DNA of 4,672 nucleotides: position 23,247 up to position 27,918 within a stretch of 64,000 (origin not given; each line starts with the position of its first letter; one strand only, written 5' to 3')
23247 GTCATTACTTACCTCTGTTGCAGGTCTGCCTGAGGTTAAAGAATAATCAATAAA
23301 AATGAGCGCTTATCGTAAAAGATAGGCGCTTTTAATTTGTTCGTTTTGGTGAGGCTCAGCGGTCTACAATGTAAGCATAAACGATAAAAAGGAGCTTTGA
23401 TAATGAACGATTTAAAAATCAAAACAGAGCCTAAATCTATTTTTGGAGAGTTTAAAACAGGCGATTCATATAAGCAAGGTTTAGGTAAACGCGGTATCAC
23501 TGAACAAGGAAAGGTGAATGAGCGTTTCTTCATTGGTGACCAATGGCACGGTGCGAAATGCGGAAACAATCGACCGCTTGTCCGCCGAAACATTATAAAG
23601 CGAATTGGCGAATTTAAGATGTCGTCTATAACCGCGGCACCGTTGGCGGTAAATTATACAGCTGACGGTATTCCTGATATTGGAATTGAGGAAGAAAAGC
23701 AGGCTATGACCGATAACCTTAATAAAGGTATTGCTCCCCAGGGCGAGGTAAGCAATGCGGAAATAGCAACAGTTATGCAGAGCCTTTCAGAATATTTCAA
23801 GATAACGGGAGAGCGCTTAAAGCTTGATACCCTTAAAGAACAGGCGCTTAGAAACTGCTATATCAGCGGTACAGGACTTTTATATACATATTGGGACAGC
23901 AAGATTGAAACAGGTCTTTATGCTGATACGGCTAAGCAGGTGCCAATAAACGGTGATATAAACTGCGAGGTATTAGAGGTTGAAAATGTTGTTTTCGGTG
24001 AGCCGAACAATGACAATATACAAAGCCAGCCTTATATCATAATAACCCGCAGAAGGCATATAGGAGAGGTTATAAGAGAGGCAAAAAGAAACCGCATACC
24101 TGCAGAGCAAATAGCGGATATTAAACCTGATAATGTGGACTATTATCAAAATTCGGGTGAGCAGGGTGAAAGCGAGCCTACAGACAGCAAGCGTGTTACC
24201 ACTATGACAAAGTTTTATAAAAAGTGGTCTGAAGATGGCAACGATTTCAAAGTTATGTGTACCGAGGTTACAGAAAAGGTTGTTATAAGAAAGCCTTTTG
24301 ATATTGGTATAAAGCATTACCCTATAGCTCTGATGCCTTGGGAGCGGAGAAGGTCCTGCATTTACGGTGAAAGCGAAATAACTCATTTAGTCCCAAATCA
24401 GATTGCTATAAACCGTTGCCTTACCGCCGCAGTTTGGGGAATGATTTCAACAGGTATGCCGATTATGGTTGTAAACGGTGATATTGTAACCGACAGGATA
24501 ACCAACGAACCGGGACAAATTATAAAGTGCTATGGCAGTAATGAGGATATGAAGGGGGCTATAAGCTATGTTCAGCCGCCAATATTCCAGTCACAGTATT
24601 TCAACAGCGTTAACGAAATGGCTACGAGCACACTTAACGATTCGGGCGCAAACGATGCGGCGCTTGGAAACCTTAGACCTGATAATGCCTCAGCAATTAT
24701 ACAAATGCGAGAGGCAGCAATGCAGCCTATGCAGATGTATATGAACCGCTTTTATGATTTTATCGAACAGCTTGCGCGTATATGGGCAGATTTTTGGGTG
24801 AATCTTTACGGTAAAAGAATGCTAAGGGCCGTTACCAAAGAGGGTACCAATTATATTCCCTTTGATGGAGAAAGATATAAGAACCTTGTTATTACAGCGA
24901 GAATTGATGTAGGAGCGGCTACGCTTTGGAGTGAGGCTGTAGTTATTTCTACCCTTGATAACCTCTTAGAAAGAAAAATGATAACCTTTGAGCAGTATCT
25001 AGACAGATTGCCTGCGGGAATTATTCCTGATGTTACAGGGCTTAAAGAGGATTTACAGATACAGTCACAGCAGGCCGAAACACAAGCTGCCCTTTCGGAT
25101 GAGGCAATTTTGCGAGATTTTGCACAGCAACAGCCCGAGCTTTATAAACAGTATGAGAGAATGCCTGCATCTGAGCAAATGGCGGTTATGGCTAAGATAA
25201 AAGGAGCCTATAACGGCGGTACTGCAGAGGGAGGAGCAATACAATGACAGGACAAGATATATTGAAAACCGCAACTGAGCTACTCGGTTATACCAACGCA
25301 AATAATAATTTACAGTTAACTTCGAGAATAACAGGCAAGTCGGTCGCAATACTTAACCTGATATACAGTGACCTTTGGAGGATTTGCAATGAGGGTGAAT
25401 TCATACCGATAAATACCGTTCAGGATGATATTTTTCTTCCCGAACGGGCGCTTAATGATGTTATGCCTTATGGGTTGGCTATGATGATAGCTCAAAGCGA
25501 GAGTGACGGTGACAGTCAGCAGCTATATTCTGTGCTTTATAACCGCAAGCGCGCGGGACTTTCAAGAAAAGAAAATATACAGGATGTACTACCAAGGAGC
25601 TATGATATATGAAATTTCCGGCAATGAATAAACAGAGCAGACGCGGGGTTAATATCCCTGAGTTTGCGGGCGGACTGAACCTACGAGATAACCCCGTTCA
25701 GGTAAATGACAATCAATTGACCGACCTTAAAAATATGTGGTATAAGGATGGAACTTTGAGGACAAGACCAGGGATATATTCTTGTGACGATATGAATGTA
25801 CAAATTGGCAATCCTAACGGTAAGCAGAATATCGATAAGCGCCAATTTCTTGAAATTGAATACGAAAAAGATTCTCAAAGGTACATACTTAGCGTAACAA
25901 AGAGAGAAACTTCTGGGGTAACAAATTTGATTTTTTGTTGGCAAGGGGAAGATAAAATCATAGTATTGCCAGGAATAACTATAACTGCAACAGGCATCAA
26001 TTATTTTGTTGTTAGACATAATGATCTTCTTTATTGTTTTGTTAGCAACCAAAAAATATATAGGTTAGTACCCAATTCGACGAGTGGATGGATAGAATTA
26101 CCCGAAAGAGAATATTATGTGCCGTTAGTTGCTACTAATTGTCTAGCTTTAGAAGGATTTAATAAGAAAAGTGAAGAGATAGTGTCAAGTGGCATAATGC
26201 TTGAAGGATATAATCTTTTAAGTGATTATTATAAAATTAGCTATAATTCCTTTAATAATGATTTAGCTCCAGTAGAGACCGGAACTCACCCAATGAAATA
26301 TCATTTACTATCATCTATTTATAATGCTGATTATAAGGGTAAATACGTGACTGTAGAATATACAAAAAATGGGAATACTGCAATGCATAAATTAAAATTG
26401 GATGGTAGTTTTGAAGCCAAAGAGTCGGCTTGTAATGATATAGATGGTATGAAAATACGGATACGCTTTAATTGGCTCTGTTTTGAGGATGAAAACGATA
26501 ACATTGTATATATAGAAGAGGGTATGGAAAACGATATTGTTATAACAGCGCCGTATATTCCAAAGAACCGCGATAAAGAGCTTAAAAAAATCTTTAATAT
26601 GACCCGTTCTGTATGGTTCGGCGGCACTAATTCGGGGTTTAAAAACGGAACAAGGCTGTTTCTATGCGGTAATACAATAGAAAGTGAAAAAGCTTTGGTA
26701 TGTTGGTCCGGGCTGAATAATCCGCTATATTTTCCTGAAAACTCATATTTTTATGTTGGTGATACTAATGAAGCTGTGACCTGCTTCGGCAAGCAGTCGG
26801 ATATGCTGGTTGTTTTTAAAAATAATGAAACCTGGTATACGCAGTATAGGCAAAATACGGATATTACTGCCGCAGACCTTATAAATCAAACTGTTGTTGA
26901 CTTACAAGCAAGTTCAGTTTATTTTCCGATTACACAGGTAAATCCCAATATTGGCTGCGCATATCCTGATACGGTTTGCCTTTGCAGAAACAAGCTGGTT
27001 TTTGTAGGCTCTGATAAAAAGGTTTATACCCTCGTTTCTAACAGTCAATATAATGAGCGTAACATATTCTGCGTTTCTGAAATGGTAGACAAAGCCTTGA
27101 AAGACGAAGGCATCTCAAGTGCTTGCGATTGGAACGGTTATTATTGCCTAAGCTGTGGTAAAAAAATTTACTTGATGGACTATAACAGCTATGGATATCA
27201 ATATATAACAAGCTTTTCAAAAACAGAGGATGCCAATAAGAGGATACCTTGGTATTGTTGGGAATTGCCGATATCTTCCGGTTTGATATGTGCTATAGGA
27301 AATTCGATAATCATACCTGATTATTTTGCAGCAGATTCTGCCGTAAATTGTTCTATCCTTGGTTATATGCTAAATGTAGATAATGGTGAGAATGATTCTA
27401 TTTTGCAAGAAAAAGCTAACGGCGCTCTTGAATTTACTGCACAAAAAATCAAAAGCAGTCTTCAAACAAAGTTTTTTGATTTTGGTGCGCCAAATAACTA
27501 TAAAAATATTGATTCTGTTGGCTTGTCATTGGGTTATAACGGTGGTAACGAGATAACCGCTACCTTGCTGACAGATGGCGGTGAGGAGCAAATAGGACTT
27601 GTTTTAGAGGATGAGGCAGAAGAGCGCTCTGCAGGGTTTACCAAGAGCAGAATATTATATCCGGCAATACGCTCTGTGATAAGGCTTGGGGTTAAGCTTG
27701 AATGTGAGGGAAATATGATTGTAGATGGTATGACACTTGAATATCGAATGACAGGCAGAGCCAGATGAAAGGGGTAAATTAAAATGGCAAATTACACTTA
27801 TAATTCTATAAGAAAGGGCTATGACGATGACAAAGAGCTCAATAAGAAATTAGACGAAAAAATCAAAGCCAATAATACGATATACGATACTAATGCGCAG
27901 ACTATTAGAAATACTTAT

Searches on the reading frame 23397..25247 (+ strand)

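Call 55: search_protein_families(library=phrogs, proteins=[window:23397-25247:+], max_evalue=0.001)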
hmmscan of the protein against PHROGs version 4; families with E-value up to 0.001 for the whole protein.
window:23397-25247:+ (616 aa): 3 families
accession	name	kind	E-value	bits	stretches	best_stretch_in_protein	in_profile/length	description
phrog_156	-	head and packaging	7.4e-26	91.7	1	123-599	96-584/681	portal protein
phrog_332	-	connector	5.8e-11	42.4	1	148-454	128-412/560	head-tail adaptor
phrog_1216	-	head and packaging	1.4e-06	28.1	1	167-464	191-506/714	portal protein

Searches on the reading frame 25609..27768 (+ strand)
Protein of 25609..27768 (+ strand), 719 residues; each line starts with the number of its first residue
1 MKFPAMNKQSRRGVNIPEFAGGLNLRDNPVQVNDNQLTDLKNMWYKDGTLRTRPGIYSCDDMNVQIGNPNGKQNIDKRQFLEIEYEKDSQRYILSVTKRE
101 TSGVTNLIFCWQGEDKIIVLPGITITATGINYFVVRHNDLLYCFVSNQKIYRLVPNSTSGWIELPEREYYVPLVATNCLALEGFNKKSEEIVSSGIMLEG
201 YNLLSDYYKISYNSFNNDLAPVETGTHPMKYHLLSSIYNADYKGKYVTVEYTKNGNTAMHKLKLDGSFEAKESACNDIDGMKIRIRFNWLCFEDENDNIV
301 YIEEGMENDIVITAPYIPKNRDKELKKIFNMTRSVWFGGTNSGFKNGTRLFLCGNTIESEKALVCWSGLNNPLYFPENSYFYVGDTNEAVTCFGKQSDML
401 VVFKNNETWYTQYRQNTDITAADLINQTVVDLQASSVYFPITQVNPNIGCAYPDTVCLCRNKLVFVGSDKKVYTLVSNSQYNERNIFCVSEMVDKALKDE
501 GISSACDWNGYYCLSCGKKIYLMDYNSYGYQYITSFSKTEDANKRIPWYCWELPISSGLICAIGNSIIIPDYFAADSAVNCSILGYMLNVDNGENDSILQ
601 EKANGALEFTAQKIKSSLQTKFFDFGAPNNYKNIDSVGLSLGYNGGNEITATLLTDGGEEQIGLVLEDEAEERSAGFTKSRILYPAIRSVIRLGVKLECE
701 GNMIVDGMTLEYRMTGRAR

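Call 55: search_protein_families(library=phrogs, proteins=[window:25609-27768:+], max_evalue=0.001)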
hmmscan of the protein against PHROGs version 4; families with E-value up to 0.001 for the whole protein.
window:25609-27768:+ (719 aa): 1 family
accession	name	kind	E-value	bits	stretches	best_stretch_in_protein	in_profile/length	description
phrog_3287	-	head and packaging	1.5e-08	35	1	358-645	169-455/524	virion structural protein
